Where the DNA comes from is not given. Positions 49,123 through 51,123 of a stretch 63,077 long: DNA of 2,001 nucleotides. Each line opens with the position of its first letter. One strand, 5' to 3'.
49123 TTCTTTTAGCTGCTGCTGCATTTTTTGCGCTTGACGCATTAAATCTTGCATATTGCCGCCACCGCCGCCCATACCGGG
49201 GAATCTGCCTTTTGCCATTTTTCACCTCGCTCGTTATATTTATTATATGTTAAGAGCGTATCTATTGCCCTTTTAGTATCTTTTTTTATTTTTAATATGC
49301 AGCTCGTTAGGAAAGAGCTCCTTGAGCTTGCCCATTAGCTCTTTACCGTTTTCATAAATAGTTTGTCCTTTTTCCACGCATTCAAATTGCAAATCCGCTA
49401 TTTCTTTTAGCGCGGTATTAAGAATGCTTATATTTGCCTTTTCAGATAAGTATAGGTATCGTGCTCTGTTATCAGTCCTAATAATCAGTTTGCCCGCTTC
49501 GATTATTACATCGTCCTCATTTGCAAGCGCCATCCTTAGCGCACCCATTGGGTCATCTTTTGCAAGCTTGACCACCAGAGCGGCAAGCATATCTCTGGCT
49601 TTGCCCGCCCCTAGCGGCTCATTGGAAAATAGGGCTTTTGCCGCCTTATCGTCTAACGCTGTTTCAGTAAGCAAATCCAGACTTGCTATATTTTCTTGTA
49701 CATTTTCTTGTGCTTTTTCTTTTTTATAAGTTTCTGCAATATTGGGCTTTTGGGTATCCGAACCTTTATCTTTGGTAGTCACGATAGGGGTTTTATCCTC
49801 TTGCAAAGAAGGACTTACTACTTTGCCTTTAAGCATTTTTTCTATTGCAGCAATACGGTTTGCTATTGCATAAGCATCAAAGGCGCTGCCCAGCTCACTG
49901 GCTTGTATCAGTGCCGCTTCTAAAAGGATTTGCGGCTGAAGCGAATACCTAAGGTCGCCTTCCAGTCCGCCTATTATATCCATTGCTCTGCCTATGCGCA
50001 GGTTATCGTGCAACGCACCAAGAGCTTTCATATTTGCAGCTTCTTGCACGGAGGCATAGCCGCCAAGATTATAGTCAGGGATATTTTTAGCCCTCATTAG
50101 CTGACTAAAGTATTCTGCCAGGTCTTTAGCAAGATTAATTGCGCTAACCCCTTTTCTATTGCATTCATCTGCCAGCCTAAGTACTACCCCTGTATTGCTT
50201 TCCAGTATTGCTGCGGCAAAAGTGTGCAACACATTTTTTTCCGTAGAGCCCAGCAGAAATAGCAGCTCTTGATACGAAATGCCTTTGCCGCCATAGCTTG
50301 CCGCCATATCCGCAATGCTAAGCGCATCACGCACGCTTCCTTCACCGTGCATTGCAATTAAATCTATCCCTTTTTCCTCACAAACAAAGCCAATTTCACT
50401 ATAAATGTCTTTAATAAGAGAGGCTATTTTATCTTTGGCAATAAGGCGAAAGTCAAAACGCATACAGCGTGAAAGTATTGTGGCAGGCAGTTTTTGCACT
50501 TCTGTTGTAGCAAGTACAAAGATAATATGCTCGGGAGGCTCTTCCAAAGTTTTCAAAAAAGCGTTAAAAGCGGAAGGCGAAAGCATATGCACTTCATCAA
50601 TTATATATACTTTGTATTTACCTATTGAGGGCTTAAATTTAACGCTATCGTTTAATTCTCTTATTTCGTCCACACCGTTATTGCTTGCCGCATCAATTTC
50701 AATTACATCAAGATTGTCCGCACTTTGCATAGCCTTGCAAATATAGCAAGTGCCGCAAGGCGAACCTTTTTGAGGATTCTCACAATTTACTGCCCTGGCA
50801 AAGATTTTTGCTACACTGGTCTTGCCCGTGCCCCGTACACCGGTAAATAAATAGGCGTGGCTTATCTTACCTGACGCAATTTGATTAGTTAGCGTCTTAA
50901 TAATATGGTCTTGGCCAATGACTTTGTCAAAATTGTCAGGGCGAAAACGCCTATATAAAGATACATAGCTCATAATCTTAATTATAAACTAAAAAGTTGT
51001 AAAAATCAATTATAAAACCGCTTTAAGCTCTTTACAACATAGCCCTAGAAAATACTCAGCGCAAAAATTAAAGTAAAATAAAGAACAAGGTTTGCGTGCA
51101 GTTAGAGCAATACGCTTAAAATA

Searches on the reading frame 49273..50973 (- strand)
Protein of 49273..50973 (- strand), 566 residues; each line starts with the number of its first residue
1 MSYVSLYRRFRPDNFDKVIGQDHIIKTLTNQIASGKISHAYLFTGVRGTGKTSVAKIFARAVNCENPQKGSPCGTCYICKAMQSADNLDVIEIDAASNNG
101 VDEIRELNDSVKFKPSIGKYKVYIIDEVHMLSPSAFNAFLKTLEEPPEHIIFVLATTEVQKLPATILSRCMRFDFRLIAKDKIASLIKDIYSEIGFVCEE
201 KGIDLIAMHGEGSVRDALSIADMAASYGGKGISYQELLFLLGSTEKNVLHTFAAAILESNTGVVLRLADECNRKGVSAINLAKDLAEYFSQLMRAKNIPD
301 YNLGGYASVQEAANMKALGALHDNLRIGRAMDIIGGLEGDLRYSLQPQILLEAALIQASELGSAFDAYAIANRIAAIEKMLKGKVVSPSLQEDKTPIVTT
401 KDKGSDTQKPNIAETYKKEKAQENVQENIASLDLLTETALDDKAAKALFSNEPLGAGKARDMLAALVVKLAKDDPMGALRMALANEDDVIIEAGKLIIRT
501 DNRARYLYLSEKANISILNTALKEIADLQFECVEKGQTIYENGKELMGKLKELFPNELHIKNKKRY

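Call 72: search_protein_families(library=pfam, proteins=[window:49273-50973:-], max_evalue=0.00001)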
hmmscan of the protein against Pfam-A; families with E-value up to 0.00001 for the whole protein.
window:49273-50973:- (566 aa): 5 families
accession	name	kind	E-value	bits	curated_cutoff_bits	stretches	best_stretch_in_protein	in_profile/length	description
PF13177.12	DNA_pol3_delta2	-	3e-47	161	27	1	20-176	1-158/161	DNA polymerase III, delta subunit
PF00004.35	AAA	-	5.6e-12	46.7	21.2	1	42-176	2-126/131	ATPase family associated with various cellular activities (AAA)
PF12169.13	DNA_pol3_gamma3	-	2.3e-07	31.1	24.4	1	240-364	9-133/143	DNA polymerase III subunits gamma and tau domain III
PF22608.2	DNAX_ATPase_lid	-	3.2e-07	30.4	27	1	183-229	2-48/49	DNA polymerase III clamp loader subunit, ATPase lid domain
PF07728.20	AAA_5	-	2e-06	28.3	22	1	42-179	3-119/139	AAA domain (dynein-related subfamily)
